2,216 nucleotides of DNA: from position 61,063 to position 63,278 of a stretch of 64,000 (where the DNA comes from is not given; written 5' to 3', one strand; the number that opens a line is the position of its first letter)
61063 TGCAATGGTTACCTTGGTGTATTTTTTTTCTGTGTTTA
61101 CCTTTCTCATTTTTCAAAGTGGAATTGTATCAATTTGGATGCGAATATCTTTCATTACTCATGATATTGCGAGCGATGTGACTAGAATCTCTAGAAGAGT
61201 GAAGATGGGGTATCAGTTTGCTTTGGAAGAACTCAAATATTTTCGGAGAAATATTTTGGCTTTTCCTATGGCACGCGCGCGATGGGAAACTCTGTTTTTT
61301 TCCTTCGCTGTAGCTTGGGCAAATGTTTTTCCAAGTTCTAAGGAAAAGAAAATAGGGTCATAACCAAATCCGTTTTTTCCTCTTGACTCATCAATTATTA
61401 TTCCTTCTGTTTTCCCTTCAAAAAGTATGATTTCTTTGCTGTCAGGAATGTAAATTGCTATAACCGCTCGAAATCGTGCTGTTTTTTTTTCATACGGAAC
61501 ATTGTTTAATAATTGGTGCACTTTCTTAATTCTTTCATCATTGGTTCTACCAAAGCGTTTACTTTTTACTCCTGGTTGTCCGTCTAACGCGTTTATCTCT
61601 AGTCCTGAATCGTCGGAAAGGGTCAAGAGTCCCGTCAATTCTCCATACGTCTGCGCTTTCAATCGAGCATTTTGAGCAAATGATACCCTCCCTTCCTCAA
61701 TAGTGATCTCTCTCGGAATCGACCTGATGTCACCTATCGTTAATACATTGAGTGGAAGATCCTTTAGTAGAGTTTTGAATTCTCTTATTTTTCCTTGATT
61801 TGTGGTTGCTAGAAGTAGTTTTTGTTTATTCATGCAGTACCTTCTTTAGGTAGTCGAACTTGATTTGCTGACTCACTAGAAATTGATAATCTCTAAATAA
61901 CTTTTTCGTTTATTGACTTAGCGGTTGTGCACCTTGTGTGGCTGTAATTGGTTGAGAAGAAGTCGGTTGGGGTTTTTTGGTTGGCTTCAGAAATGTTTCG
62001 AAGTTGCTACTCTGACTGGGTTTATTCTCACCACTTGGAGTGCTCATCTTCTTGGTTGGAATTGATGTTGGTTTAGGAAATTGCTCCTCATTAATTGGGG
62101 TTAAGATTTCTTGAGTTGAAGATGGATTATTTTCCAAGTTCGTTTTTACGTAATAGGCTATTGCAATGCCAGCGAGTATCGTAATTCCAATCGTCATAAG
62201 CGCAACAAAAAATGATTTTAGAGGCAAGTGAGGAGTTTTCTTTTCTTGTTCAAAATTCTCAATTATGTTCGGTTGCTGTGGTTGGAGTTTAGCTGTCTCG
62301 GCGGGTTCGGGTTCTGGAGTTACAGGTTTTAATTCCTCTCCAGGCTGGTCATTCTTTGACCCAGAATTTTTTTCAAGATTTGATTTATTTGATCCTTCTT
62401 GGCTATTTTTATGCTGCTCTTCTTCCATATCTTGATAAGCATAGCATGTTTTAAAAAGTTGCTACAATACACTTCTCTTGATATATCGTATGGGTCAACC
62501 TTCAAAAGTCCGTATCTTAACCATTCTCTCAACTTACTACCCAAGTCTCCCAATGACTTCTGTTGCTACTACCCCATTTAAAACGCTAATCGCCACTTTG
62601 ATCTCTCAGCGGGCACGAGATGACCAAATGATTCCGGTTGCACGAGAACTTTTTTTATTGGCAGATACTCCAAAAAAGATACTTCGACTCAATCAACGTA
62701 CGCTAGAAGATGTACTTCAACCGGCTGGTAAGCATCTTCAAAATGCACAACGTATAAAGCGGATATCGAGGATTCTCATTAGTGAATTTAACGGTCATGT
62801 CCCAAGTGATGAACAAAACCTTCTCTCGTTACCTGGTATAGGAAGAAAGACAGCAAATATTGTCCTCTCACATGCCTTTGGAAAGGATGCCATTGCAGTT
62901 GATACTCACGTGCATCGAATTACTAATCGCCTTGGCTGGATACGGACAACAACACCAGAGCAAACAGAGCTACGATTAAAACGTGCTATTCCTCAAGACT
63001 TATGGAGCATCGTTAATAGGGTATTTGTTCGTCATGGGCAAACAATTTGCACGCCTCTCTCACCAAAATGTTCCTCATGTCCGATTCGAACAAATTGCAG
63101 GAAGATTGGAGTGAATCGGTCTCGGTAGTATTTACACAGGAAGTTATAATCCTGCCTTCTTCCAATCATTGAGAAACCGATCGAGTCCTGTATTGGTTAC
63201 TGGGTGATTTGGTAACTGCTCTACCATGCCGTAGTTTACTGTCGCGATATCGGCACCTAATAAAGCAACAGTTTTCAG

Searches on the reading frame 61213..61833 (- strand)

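Call 46: search_protein_families(library=pfam, proteins=[window:61213-61833:-], max_evalue=0.00001)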
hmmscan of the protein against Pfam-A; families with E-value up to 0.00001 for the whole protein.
window:61213-61833:- (206 aa): 1 family
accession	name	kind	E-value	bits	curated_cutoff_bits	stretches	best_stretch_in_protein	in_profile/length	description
PF01725.21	Ham1p_like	-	6.8e-56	189.5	22.5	1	6-192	1-183/186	Ham1 family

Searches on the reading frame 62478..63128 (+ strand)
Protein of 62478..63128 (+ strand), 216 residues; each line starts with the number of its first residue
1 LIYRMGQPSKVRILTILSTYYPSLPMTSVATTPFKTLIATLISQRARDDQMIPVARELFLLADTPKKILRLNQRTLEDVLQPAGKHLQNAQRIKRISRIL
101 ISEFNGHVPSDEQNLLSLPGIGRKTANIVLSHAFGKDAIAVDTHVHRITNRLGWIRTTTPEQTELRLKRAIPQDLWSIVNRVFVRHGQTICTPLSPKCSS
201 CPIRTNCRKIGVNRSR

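Call 46: search_protein_families(library=pfam, proteins=[window:62478-63128:+], max_evalue=0.00001)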
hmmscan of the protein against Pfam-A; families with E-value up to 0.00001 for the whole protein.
window:62478-63128:+ (216 aa): 2 families
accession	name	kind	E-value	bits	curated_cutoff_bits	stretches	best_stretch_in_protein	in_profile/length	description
PF00730.31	HhH-GPD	-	1.8e-17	64.1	26.2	1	38-172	1-107/108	HhH-GPD superfamily base excision DNA repair protein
PF00633.29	HHH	-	1.5e-06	28.1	24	1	104-132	2-30/30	Helix-hairpin-helix motif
